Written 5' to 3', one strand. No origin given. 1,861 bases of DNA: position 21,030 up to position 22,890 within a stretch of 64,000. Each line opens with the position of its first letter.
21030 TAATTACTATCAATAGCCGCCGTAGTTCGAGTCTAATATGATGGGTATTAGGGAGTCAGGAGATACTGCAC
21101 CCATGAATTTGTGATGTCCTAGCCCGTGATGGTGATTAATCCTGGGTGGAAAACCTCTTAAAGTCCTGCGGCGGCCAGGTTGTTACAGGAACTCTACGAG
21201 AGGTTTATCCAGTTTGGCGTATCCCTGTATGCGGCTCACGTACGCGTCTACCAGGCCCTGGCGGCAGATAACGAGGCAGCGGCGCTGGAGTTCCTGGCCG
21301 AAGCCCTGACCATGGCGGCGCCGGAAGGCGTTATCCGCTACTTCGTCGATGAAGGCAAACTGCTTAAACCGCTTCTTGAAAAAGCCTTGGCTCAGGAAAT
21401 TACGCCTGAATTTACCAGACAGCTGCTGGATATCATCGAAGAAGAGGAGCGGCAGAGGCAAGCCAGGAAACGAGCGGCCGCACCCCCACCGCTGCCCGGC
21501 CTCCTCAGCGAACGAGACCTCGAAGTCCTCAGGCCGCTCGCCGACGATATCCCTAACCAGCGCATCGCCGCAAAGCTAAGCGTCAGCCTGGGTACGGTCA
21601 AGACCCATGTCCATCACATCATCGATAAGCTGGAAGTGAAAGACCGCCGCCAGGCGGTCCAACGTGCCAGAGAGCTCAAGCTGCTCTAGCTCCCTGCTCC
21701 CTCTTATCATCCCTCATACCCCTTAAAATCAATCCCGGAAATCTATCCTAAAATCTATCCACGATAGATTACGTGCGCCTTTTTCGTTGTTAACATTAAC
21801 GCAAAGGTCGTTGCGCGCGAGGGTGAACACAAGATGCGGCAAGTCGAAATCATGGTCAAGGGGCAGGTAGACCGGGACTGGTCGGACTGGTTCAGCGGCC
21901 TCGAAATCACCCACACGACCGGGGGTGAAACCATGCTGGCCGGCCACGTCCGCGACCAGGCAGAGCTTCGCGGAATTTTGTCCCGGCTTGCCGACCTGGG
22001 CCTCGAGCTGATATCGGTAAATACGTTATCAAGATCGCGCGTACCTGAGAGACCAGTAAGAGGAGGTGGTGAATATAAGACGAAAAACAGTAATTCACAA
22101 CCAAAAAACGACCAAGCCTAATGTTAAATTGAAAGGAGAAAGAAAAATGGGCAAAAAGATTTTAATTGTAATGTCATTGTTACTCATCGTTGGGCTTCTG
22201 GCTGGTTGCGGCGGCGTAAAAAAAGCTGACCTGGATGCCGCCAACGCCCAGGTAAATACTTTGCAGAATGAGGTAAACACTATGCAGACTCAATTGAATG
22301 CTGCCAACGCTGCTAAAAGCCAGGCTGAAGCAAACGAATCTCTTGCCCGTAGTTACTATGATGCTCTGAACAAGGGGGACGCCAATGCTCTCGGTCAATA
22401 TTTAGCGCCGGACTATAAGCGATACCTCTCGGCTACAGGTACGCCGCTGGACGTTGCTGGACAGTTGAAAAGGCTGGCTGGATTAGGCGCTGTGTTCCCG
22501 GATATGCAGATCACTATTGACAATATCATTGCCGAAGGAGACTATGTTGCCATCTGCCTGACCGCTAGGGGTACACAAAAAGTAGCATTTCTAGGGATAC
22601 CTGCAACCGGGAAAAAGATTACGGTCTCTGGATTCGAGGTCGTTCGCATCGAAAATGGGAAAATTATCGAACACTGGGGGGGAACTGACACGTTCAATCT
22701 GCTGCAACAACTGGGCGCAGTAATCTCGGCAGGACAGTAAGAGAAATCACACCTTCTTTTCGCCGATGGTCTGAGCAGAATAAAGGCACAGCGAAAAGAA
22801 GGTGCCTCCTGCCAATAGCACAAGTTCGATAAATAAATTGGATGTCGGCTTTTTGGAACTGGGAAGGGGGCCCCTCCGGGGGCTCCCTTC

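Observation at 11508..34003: A 22.5-kb lower-GC block flanked by an exact 19-nt repeat of the tRNA-Glu 3' end: putative integrated island without an integrase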

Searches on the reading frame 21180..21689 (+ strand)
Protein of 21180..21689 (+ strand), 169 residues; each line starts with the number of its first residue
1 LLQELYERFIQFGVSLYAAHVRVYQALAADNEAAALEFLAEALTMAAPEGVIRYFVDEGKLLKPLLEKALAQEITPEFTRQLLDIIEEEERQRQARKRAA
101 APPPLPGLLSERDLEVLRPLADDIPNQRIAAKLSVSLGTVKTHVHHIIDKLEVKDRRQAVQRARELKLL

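Call 8: search_protein_families(library=pfam, proteins=[window:21180-21689:+], max_evalue=0.01)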
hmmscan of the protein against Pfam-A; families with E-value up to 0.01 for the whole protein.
window:21180-21689:+ (169 aa): 5 families
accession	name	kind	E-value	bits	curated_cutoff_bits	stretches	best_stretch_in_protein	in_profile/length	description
PF00196.25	GerE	-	3.9e-15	55.6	23.5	1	109-163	3-57/57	Bacterial regulatory proteins, luxR family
PF17874.7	TPR_MalT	-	4.4e-09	36.5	45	1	27-71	291-335/336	MalT-like TPR region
PF08281.18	Sigma70_r4_2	-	0.00035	20.6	25.7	1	122-150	25-53/54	Sigma-70, region 4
PF13412.12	HTH_24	-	0.0079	16.2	21.9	0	123-144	17-38/48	Winged helix-turn-helix DNA-binding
PF06050.19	HGD-D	-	0.0091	16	28.4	0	37-107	74-152/342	2-hydroxyglutaryl-CoA dehydratase, D-component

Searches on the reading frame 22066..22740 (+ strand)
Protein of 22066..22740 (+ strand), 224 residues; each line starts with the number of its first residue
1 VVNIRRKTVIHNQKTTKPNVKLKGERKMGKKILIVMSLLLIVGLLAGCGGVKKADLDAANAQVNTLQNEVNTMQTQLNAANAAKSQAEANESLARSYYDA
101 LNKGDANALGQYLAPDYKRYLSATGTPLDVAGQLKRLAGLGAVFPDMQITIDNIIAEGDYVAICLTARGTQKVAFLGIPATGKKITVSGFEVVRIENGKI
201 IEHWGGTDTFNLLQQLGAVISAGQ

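Call 8: search_protein_families(library=pfam, proteins=[window:22066-22740:+], max_evalue=0.01)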
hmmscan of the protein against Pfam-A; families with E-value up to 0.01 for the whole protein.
window:22066-22740:+ (224 aa): 5 families
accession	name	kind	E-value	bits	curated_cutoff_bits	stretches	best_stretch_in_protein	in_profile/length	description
PF07366.18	SnoaL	-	1.4e-29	102.9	28.4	1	93-216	3-126/126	SnoaL-like polyketide cyclase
PF12680.13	SnoaL_2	-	8.5e-20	71.7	27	1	95-203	2-102/102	SnoaL-like domain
PF14534.12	DUF4440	-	1.2e-06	29.3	25.2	1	92-172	3-80/107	Domain of unknown function (DUF4440)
PF11382.13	MctB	-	0.0037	17.4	25.6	1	38-89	16-67/306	Copper transport outer membrane protein, MctB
PF07888.16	CALCOCO1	-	0.0044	16.4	36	1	53-105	198-250/496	Calcium binding and coiled-coil domain (CALCOCO1) like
